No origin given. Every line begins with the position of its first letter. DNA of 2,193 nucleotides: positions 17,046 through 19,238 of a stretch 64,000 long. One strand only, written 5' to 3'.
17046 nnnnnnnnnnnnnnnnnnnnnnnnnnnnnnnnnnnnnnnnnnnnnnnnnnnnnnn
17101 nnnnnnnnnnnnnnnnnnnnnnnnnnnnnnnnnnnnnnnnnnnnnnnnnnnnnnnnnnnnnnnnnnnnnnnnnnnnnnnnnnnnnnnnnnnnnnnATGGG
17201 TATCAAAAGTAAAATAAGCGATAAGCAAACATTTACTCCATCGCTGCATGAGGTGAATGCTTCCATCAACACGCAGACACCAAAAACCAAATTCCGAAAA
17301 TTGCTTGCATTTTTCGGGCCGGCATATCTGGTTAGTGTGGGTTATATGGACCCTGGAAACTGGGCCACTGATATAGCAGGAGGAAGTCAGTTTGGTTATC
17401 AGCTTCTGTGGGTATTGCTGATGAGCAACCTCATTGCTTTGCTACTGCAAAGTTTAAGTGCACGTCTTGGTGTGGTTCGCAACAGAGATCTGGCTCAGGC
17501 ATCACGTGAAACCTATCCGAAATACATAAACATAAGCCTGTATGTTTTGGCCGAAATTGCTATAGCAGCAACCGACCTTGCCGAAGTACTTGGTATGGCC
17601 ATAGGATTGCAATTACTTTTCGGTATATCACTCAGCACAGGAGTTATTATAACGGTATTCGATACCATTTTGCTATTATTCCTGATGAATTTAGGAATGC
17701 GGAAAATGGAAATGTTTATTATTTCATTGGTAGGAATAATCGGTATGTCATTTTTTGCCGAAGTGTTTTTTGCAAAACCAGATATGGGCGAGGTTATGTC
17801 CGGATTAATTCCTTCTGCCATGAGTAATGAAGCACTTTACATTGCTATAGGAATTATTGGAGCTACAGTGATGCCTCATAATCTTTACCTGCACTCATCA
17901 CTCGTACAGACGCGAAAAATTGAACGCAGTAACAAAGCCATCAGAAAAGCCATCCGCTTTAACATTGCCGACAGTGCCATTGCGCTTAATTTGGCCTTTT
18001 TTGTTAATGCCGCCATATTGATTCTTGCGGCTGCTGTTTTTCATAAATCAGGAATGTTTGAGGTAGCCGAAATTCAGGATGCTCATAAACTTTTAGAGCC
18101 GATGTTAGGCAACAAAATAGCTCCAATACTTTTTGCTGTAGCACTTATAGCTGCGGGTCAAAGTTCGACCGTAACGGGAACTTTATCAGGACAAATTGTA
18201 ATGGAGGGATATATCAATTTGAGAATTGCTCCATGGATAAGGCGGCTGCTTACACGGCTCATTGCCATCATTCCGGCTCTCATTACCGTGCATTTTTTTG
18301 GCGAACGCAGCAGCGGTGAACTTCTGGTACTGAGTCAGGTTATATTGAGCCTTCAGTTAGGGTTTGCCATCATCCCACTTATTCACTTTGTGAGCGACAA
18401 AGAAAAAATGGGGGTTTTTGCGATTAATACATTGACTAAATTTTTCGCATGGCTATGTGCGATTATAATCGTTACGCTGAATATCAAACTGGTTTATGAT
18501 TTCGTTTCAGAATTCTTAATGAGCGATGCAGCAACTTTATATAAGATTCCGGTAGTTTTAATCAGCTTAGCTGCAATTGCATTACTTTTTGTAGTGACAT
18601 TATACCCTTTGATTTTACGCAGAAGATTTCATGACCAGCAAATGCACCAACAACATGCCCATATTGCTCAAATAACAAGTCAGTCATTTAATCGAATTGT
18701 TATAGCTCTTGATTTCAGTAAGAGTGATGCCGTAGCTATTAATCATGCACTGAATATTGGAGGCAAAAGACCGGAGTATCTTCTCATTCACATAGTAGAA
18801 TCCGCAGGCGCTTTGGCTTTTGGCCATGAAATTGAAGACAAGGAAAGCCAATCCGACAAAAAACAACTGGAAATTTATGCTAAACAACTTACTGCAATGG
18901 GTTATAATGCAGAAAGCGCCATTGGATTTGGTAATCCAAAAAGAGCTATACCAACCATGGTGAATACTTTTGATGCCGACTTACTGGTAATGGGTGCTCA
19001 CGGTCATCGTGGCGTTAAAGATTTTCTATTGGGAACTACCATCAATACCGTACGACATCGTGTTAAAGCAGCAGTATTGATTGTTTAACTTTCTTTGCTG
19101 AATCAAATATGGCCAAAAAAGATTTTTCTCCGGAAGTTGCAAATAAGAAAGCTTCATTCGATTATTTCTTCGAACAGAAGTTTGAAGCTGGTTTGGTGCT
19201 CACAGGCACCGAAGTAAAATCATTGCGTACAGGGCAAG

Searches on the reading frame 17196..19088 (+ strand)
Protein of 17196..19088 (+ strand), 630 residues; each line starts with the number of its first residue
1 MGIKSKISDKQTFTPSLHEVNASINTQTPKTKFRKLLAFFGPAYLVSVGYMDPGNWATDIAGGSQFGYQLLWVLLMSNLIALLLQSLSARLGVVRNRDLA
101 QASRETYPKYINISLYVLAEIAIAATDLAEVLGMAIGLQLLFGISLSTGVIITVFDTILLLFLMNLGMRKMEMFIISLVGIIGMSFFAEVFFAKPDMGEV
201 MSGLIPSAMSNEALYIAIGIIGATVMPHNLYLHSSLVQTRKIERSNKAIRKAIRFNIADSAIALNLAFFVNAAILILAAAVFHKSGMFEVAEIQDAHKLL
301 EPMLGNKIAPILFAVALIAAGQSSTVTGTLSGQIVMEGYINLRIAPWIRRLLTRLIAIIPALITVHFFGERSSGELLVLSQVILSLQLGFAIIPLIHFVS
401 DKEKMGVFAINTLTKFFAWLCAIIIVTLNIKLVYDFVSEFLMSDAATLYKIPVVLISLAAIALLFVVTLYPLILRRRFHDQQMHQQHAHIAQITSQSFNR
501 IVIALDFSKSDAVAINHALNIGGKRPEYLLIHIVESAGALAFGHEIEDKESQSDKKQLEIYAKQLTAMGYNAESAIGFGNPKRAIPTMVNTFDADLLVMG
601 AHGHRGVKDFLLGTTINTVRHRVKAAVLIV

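Call 47: search_protein_families(library=pfam, proteins=[window:17196-19088:+], max_evalue=0.00001)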
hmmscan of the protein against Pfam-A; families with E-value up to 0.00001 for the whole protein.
window:17196-19088:+ (630 aa): 2 families
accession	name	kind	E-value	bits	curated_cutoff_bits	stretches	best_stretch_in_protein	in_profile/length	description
PF01566.24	Nramp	-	2.1e-132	442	29.8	1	56-411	1-356/357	Natural resistance-associated macrophage protein-like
PF00582.32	Usp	-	2e-19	71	24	1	498-630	2-140/141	Universal stress protein family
